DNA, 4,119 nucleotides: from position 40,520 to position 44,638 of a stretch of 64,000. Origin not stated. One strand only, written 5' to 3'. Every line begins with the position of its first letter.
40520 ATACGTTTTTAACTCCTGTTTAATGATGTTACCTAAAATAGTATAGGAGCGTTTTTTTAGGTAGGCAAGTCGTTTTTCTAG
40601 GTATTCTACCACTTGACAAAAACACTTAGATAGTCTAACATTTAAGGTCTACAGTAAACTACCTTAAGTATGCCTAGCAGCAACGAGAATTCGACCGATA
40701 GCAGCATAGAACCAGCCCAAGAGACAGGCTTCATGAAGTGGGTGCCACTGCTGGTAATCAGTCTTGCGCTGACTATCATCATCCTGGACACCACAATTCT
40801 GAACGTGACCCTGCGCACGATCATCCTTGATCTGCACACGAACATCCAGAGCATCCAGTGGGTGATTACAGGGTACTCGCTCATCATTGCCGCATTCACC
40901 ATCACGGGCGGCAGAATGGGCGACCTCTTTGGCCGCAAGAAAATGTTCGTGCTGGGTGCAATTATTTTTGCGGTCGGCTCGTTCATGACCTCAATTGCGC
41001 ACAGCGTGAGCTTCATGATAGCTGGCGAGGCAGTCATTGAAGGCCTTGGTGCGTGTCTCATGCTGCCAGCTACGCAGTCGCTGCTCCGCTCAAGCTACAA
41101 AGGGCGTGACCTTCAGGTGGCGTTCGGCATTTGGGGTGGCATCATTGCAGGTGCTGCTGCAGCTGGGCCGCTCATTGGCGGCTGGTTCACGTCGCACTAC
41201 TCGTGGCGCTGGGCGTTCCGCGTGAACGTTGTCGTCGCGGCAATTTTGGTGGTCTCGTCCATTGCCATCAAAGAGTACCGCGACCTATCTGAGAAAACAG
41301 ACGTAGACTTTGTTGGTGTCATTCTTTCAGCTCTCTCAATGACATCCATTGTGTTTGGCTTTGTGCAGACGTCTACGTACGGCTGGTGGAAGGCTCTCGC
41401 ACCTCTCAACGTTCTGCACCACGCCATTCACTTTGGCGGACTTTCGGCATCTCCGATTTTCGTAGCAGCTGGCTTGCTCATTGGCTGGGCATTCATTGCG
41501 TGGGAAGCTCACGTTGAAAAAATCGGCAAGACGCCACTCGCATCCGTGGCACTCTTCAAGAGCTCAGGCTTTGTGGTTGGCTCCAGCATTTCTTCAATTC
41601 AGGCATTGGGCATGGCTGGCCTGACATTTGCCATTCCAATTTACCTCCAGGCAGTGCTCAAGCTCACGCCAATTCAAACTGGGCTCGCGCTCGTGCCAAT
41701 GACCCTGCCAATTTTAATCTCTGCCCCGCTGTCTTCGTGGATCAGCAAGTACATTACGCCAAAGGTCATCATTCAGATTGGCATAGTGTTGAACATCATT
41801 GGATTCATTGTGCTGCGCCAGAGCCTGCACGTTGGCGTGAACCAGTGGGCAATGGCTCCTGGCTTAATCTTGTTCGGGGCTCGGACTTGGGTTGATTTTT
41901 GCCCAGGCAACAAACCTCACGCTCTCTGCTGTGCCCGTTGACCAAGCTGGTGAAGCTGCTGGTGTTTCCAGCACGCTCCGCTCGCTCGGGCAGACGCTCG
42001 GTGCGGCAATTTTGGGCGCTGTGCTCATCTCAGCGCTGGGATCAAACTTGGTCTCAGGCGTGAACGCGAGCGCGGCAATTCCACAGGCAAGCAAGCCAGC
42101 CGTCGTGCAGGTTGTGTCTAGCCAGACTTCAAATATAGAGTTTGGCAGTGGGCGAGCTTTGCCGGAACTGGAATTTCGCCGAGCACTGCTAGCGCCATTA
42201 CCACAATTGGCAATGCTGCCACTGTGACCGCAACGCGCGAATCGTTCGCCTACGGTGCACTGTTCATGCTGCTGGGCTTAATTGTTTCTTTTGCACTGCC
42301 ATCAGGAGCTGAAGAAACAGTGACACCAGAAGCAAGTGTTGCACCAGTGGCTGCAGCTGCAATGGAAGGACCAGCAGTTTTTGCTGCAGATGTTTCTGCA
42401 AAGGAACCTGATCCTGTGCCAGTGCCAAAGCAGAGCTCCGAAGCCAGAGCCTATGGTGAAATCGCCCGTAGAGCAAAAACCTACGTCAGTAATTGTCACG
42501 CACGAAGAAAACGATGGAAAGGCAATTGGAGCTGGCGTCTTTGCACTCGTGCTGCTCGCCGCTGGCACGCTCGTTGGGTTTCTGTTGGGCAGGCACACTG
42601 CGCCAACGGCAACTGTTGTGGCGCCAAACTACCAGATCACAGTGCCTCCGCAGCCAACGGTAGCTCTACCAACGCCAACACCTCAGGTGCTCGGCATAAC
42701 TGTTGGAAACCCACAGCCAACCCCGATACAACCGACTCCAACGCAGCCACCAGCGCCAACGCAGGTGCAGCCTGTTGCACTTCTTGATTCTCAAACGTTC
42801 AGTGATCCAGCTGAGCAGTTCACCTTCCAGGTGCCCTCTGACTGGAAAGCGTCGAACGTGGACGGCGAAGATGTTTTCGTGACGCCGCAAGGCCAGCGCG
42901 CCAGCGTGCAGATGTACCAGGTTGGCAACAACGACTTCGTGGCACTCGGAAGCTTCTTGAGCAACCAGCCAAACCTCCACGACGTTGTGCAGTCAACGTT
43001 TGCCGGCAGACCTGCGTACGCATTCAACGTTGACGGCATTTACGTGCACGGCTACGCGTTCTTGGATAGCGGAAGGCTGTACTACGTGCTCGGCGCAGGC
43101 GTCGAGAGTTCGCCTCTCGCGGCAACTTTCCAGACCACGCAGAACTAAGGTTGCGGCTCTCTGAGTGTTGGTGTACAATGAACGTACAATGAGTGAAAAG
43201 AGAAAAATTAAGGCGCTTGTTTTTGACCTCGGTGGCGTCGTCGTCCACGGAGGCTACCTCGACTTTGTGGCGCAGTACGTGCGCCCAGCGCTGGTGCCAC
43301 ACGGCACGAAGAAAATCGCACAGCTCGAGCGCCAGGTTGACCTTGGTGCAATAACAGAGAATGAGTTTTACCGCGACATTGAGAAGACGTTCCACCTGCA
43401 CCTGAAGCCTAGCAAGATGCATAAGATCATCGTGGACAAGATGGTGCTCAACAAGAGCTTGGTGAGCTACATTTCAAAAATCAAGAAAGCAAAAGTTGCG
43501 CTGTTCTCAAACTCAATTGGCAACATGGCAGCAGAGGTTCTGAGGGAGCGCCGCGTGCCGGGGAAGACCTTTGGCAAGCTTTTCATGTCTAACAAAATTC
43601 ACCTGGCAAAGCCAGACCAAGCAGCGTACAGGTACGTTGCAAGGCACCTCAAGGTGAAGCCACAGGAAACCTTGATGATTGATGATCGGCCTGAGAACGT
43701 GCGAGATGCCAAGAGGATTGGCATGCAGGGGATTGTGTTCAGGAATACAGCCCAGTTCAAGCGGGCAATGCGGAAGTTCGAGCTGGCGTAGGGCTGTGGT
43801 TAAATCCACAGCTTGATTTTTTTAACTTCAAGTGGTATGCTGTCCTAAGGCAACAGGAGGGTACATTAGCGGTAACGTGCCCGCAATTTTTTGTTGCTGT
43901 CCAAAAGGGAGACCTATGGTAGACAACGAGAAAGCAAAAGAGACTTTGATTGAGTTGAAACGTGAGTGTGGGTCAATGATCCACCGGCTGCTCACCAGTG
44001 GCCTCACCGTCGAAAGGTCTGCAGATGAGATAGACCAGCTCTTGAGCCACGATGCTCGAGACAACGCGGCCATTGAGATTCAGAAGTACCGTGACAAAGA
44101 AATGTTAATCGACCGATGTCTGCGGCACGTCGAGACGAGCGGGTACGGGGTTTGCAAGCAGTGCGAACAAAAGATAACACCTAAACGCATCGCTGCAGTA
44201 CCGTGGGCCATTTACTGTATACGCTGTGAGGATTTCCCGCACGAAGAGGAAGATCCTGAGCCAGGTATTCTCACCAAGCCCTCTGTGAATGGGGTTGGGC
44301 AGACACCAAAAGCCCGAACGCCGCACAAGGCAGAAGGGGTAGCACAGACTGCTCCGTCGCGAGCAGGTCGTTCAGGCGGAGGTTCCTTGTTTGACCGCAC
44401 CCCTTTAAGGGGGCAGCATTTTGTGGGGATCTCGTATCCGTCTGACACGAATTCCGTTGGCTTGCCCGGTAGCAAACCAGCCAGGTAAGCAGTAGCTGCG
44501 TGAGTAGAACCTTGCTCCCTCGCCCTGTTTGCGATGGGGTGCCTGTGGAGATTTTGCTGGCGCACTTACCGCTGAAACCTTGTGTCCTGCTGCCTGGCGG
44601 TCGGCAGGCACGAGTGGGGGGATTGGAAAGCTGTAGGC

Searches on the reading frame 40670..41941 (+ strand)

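Call 26: search_protein_families(library=pfam, proteins=[window:40670-41941:+], max_evalue=0.01)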
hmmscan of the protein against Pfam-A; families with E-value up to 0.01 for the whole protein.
window:40670-41941:+ (423 aa): 1 family
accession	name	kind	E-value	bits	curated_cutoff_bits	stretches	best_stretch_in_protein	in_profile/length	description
PF07690.21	MFS_1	-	7.7e-37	127.4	33.4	1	31-404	2-306/347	Major Facilitator Superfamily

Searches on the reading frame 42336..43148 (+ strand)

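Call 26: search_protein_families(library=pfam, proteins=[window:42336-43148:+], max_evalue=0.01)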
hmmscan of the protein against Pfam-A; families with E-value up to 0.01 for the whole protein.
window:42336-43148:+ (270 aa): 1 family
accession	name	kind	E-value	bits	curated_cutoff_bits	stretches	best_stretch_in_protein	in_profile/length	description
PF01789.22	PsbP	-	0.0004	20.9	23.5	1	153-207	4-63/155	PsbP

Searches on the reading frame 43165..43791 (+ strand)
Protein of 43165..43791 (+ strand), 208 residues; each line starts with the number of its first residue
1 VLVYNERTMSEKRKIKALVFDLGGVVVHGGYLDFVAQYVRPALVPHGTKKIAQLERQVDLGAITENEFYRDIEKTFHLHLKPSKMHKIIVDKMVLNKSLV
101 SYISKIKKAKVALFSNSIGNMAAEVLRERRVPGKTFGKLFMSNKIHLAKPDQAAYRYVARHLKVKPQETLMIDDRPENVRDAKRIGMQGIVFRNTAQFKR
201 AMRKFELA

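Call 26: search_protein_families(library=pfam, proteins=[window:43165-43791:+], max_evalue=0.01)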
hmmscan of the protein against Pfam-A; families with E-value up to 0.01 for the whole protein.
window:43165-43791:+ (208 aa): 3 families
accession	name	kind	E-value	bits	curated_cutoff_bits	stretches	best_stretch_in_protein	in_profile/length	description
PF00702.32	Hydrolase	-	3.3e-12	47.6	26.4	1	15-186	1-191/191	haloacid dehalogenase-like hydrolase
PF13419.12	HAD_2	-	1.1e-08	35.8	23.8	1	83-190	67-176/178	Haloacid dehalogenase-like hydrolase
PF13242.12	Hydrolase_like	-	1.7e-05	25.1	22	1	148-192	3-48/75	HAD-hyrolase-like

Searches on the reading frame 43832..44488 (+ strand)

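Call 26: search_protein_families(library=pfam, proteins=[window:43832-44488:+], max_evalue=0.01)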
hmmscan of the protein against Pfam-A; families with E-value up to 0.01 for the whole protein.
window:43832-44488:+ (218 aa): 1 family
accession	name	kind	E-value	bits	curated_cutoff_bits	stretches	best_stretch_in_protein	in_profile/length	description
PF01258.23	zf-dskA_traR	-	2.3e-08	34.4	24.9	1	105-132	3-30/36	Prokaryotic dksA/traR C4-type zinc finger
